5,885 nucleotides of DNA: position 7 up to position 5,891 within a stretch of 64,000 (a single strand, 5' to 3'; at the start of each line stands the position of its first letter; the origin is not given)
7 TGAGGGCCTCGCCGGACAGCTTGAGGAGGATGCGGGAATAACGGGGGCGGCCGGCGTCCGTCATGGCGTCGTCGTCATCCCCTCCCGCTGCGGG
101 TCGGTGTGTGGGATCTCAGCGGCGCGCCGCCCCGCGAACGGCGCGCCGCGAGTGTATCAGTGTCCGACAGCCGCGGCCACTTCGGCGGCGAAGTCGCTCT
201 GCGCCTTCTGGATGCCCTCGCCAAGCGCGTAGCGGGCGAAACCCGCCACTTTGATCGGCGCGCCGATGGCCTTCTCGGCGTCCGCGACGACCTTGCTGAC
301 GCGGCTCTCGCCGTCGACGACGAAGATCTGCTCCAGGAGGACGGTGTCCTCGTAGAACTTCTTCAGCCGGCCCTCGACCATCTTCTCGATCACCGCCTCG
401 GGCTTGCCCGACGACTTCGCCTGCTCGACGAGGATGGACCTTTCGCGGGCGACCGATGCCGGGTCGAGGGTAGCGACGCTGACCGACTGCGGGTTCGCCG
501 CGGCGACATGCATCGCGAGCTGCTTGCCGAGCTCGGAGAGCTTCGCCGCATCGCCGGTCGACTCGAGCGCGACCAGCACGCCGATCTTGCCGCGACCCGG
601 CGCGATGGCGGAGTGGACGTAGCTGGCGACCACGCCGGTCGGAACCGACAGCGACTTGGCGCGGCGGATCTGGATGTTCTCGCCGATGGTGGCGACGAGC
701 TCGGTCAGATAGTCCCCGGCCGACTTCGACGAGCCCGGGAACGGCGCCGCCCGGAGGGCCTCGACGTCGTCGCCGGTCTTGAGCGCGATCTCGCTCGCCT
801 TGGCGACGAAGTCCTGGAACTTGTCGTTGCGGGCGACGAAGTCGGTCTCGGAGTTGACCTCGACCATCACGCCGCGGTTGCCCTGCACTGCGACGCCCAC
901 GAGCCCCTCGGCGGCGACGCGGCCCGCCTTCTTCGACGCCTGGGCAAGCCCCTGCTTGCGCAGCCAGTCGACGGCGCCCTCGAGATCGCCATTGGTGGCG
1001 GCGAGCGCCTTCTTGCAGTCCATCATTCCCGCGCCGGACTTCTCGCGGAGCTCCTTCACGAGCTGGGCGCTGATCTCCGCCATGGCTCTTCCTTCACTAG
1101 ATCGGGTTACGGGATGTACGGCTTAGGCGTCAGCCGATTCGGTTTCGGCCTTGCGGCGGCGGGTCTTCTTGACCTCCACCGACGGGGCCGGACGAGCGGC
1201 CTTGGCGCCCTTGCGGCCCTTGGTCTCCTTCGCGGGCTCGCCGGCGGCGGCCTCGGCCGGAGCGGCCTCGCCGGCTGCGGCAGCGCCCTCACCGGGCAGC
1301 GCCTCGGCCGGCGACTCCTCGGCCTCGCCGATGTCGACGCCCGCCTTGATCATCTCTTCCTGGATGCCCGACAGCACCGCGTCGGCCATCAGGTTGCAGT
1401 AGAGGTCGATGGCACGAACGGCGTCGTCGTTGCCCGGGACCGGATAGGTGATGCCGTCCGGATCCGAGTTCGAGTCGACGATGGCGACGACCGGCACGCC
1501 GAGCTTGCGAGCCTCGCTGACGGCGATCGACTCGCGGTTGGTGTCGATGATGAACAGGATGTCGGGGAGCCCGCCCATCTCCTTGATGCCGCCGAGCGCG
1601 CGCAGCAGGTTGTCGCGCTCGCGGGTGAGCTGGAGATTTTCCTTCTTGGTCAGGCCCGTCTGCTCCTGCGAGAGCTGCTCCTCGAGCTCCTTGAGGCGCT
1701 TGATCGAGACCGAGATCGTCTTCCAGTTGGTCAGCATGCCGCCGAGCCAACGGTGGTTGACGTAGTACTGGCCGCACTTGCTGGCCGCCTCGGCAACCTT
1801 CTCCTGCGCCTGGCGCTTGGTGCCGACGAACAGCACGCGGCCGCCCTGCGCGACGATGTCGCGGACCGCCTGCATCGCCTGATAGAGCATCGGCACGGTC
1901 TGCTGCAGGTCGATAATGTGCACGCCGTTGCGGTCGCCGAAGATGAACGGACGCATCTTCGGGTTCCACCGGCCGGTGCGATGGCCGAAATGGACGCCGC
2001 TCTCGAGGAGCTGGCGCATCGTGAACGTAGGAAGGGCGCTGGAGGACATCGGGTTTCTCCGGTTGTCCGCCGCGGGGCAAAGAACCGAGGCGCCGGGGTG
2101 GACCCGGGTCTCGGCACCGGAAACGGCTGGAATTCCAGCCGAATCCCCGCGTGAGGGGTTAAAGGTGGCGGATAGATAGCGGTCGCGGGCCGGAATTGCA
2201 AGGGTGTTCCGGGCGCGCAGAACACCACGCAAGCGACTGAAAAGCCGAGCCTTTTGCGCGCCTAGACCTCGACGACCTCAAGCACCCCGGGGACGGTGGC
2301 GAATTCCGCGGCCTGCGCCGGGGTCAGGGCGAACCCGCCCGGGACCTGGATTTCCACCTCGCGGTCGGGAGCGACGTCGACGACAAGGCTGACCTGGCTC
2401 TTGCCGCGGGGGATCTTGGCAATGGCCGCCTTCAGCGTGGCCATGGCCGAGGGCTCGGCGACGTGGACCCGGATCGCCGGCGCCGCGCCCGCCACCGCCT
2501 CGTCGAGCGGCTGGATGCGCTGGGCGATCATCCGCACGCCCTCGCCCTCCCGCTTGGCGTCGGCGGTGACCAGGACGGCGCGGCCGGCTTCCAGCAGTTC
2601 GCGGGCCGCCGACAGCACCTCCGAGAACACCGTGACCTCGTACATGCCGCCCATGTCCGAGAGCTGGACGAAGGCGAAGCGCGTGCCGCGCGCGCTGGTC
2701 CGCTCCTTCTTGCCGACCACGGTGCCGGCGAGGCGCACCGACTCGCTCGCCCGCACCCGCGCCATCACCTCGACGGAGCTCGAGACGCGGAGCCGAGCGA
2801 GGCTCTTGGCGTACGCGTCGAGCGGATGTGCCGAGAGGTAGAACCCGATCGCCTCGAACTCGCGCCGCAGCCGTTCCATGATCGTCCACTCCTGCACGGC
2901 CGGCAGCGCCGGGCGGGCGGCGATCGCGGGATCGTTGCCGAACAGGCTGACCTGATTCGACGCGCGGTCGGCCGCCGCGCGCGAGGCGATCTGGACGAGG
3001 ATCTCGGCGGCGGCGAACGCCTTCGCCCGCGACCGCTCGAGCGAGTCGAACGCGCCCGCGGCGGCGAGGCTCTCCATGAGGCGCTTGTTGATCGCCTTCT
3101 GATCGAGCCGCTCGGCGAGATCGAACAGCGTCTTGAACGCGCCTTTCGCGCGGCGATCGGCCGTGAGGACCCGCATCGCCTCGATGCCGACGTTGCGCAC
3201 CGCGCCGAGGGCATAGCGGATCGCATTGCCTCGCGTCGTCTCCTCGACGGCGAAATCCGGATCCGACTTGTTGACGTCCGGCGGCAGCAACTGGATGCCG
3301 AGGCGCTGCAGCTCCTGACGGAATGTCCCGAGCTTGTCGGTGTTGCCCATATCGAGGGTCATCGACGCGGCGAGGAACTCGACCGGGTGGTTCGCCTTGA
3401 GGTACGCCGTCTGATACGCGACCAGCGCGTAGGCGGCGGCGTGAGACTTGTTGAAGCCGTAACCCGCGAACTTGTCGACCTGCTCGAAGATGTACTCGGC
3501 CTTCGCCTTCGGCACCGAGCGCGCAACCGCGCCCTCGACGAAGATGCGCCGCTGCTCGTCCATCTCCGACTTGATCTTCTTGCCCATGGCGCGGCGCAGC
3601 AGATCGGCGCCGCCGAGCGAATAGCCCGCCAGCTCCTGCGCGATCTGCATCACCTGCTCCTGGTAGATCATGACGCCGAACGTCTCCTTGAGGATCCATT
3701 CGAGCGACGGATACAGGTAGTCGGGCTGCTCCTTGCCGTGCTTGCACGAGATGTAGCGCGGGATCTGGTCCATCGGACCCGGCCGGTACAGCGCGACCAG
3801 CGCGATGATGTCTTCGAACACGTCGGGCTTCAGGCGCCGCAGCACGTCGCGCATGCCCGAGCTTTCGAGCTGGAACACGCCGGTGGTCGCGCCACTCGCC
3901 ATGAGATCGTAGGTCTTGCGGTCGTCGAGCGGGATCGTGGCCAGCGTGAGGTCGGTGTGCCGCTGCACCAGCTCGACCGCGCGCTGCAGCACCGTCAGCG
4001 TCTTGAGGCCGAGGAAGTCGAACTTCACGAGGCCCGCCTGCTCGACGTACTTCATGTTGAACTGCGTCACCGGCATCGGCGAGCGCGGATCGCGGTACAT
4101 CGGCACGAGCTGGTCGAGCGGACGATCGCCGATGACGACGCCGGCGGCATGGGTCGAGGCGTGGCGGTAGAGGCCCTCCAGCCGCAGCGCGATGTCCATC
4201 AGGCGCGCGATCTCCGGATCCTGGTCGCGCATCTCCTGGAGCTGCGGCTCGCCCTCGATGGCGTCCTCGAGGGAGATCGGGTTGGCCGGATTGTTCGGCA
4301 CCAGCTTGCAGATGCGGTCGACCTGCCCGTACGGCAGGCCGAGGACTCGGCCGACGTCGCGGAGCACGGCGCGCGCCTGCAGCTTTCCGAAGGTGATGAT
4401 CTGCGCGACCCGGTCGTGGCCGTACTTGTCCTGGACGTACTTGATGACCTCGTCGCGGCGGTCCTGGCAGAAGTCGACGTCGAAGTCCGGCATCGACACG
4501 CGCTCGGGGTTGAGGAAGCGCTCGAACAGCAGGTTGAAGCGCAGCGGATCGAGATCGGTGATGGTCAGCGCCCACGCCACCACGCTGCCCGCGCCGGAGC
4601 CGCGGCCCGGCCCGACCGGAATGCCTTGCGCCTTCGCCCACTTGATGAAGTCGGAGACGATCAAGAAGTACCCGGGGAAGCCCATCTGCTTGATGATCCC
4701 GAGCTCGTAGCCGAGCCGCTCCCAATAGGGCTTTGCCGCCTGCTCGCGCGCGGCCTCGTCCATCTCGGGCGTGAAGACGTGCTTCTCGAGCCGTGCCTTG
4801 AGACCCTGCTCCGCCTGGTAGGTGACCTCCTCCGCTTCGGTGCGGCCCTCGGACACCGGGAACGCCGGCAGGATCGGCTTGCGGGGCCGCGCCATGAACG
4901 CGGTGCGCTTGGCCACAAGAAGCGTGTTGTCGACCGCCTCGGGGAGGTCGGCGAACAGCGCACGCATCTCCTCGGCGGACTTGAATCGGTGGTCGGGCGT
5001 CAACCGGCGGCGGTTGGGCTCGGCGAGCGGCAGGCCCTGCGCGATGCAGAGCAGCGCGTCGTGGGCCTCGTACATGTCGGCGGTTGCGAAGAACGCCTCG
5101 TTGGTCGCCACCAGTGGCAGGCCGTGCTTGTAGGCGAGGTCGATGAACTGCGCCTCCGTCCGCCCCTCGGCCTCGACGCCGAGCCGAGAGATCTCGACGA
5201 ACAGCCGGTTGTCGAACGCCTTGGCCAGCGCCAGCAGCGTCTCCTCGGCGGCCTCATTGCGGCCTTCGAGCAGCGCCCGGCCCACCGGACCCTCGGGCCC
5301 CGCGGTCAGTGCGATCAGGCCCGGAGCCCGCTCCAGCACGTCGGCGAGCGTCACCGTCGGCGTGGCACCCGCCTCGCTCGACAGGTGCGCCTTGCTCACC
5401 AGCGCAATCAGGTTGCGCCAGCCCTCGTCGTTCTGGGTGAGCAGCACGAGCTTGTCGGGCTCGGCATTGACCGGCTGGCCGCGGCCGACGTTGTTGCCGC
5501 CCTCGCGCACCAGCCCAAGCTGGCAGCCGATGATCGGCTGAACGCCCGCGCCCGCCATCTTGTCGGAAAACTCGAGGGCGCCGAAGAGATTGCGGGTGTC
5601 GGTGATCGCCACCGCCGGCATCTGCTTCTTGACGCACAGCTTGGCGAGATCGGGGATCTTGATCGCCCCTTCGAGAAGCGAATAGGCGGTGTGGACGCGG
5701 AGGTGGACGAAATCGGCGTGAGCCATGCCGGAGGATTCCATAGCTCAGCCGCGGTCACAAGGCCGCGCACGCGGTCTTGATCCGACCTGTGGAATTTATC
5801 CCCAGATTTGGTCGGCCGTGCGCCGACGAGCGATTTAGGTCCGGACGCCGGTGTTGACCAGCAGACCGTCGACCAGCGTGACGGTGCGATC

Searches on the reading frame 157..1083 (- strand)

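Call 70: search_protein_families(library=pfam, proteins=[window:157-1083:-], max_evalue=0.00001)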
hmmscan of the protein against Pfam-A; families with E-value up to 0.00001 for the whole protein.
window:157-1083:- (308 aa): 2 families
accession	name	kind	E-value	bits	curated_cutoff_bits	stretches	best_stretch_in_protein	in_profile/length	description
PF00889.24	EF_TS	-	2e-68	230.4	27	1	71-289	1-204/204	Elongation factor TS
PF25025.1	EF-Ts_N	-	2.6e-06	27.7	33.2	1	7-46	15-55/60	Elongation factor Ts, mitochondrial, N-terminal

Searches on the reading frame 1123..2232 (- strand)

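Call 70: search_protein_families(library=pfam, proteins=[window:1123-2232:-], max_evalue=0.00001)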
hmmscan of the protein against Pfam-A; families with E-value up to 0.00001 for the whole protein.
window:1123-2232:- (369 aa): 1 family
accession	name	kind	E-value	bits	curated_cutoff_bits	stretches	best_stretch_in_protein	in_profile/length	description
PF00318.25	Ribosomal_S2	-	9.8e-97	322.9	26.1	1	75-289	1-216/216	Ribosomal protein S2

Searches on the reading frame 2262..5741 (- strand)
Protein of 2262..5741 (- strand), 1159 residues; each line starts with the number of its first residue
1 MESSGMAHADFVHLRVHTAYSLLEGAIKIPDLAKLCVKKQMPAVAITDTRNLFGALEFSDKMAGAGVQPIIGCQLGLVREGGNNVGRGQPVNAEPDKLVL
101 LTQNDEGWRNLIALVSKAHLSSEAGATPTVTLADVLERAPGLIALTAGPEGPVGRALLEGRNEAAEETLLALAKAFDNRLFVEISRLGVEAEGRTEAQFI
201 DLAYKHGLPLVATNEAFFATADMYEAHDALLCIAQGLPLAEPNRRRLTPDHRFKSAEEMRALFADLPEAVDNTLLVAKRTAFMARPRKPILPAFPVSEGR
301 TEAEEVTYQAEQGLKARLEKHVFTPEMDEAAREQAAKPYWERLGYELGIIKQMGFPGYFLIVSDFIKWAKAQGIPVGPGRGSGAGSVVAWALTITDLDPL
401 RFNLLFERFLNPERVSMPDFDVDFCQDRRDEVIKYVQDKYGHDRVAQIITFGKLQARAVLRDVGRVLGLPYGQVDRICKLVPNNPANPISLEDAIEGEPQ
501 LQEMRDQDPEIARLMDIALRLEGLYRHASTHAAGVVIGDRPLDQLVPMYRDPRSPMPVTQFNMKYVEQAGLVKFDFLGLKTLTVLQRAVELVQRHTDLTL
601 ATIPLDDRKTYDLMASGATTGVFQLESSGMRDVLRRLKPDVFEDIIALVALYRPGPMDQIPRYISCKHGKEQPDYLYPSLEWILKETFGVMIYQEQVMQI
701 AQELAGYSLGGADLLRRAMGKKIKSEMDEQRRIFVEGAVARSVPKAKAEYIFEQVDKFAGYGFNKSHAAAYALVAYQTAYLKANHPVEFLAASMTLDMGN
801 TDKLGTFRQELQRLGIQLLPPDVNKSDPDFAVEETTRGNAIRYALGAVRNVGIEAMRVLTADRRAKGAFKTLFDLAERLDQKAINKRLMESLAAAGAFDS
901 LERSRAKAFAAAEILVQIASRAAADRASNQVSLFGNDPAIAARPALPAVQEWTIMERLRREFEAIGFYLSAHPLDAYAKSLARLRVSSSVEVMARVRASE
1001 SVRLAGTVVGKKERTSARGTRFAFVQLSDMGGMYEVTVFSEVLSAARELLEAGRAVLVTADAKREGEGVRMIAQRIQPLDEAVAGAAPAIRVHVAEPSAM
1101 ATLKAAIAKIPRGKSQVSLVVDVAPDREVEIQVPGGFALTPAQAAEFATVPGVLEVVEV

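Call 70: search_protein_families(library=pfam, proteins=[window:2262-5741:-], max_evalue=0.00001)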
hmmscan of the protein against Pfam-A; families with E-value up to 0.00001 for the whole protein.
window:2262-5741:- (1159 aa): 5 families
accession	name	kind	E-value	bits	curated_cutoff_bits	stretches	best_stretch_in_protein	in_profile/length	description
PF07733.18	DNA_pol3_alpha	-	1.2e-103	346.7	23.9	1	316-578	13-260/260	Bacterial DNA polymerase III alpha NTPase domain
PF17657.6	DNA_pol3_finger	-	1.2e-64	217.1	22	1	581-740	1-164/166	Bacterial DNA polymerase III alpha subunit finger domain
PF02811.25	PHP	-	4.4e-39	134.9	26.4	1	13-186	1-163/164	PHP domain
PF14579.12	HHH_6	-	8.9e-27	93.6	25.6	1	815-907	1-89/90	Helix-hairpin-helix motif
PF01336.31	tRNA_anti-codon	-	8.9e-09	35.6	27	1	1002-1079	1-75/75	OB-fold nucleic acid binding domain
